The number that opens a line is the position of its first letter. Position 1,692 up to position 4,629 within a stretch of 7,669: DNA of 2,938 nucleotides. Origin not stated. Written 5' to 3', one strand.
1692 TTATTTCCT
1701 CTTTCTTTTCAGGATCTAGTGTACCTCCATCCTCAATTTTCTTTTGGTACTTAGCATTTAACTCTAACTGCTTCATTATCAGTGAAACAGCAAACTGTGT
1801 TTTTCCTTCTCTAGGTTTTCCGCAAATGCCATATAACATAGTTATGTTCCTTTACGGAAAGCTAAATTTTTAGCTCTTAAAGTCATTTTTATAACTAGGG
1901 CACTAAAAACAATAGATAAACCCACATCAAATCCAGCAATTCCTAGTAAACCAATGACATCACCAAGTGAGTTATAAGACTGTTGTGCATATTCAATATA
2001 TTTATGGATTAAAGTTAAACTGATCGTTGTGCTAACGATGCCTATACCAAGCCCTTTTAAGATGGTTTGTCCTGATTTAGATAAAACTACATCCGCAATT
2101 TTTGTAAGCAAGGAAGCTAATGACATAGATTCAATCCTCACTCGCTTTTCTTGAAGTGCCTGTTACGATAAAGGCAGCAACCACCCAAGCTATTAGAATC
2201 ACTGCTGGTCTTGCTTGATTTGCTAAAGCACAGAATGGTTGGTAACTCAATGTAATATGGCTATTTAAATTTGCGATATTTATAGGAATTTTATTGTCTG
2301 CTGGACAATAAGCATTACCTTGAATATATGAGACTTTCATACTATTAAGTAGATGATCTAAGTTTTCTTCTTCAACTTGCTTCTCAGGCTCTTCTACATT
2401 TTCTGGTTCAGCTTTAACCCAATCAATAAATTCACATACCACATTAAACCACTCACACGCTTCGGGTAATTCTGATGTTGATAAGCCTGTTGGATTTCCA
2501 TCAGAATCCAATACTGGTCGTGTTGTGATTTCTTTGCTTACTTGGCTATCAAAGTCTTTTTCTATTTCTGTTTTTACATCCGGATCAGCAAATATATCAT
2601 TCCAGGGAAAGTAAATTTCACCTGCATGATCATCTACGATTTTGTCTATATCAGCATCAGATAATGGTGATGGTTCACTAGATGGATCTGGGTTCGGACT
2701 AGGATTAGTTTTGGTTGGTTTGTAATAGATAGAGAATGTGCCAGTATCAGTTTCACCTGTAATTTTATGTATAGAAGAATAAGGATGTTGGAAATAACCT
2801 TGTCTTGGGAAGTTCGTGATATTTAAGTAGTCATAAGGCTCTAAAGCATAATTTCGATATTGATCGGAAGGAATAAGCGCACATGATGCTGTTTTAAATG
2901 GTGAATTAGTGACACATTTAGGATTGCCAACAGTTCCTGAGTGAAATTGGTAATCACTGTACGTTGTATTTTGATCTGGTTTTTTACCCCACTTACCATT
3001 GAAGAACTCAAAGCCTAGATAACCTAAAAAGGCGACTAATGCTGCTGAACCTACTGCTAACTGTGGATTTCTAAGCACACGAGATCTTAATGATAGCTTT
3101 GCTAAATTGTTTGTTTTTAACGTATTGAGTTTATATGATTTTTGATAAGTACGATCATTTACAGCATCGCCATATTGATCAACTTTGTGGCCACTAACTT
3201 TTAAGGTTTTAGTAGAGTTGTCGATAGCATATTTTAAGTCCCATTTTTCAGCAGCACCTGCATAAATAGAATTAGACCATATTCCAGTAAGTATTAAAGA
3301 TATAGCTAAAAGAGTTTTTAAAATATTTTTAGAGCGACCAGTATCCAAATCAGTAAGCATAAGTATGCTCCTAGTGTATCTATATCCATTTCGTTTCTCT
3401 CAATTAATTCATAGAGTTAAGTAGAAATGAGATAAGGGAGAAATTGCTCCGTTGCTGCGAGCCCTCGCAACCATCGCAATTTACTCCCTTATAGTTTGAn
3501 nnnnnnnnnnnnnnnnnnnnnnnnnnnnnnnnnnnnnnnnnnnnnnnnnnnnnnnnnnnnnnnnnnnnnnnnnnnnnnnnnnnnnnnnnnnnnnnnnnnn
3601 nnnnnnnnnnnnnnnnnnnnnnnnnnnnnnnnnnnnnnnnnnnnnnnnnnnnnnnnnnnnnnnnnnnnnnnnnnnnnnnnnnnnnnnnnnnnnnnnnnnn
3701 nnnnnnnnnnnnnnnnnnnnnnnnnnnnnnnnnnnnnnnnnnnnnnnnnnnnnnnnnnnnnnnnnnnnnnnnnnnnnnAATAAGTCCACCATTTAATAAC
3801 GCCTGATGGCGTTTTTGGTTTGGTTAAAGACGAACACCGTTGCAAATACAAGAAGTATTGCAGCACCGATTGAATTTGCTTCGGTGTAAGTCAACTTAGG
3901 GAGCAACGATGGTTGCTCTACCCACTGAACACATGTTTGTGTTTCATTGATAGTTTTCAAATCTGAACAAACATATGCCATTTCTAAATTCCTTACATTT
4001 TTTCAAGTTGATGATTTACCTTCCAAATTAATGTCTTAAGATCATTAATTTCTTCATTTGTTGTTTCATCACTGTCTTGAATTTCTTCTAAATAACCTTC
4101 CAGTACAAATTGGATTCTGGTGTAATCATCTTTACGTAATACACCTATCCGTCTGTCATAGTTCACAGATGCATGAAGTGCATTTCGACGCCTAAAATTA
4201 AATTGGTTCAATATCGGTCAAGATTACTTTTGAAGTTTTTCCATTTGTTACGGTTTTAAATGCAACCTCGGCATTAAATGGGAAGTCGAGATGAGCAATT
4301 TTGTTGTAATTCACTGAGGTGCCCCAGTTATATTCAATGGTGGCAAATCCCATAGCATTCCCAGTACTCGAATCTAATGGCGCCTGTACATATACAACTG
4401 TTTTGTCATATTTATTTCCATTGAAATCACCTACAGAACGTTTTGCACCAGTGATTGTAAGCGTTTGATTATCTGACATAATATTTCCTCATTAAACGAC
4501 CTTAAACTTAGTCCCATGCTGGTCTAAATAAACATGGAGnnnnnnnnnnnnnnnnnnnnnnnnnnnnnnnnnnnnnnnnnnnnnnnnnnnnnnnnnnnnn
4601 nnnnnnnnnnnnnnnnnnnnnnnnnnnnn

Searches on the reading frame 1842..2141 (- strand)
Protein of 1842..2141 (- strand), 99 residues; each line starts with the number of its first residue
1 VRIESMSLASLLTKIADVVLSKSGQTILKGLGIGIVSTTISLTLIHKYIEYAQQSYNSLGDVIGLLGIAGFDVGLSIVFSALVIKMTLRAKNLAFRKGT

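Call 71: search_protein_families(library=pfam, proteins=[window:1842-2141:-], max_evalue=0.1)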
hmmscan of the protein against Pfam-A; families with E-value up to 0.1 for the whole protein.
window:1842-2141:- (99 aa): 1 family
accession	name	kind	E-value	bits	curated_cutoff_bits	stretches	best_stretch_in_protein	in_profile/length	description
PF10734.14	DUF2523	-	2e-15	57.5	22.1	1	13-89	2-79/80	Protein of unknown function (DUF2523)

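Call 72: search_protein_families(library=phrogs, proteins=[window:1842-2141:-], max_evalue=0.001)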
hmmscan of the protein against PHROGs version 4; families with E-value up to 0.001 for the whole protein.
window:1842-2141:- (99 aa): 1 family
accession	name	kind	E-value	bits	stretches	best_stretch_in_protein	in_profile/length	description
phrog_1242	-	head and packaging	7.7e-18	65.4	1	8-95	2-90/97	minor head protein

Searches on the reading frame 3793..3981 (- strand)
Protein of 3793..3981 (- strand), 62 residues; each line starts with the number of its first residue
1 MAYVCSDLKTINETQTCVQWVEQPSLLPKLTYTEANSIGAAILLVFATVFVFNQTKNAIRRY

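Call 71: search_protein_families(library=pfam, proteins=[window:3793-3981:-], max_evalue=0.1)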
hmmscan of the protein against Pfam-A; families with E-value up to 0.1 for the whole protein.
window:3793-3981:- (62 aa): 1 family
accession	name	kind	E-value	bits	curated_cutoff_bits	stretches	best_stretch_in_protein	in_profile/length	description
PF05356.16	Phage_Coat_B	-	0.044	14.3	23.5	1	35-53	32-50/56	Inovirus Coat protein B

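Call 72: search_protein_families(library=phrogs, proteins=[window:3793-3981:-], max_evalue=0.001)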
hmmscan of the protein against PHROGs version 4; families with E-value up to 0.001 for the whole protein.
window:3793-3981:- (62 aa): 3 families
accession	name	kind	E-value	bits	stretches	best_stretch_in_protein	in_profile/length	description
phrog_13391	-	unknown function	4.6e-16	59.7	1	1-58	1-57/59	-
phrog_4644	-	tail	7.1e-09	36.7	1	7-60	12-67/71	tail protein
phrog_9110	-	unknown function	2e-08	35.5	1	1-54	2-54/61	-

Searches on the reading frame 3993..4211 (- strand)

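Call 71: search_protein_families(library=pfam, proteins=[window:3993-4211:-], max_evalue=0.1)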
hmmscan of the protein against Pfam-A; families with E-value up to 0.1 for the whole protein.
window:3993-4211:- (72 aa): 2 families
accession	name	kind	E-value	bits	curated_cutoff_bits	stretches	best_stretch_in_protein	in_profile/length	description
PF23813.1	AdfA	-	0.013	15.4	27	1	3-69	115-180/211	Anti-DarT factor A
PF03564.21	DUF1759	-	0.037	14.4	25.4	1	15-69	53-106/148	Protein of unknown function (DUF1759)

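Call 72: search_protein_families(library=phrogs, proteins=[window:3993-4211:-], max_evalue=0.001)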
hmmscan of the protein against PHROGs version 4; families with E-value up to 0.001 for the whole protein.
window:3993-4211:- (72 aa): 1 family
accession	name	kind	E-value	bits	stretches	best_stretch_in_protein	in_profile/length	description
phrog_13740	-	unknown function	2.1e-14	54.4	1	16-71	1-56/68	-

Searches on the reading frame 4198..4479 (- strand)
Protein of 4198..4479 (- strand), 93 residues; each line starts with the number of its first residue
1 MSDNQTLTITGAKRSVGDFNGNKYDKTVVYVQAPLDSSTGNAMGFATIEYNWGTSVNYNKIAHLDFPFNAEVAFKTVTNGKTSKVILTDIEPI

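Call 7: search_protein_families(library=pfam, proteins=[window:4198-4479:-], max_evalue=0.01)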
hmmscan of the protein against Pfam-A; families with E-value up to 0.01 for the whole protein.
window:4198-4479:- (93 aa): 0 families

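Call 72: search_protein_families(library=phrogs, proteins=[window:4198-4479:-], max_evalue=0.001)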
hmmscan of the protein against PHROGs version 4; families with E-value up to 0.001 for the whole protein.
window:4198-4479:- (93 aa): 1 family
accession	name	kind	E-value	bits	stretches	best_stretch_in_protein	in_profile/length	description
phrog_4994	-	unknown function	1.3e-29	103.6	1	1-92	1-92/103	-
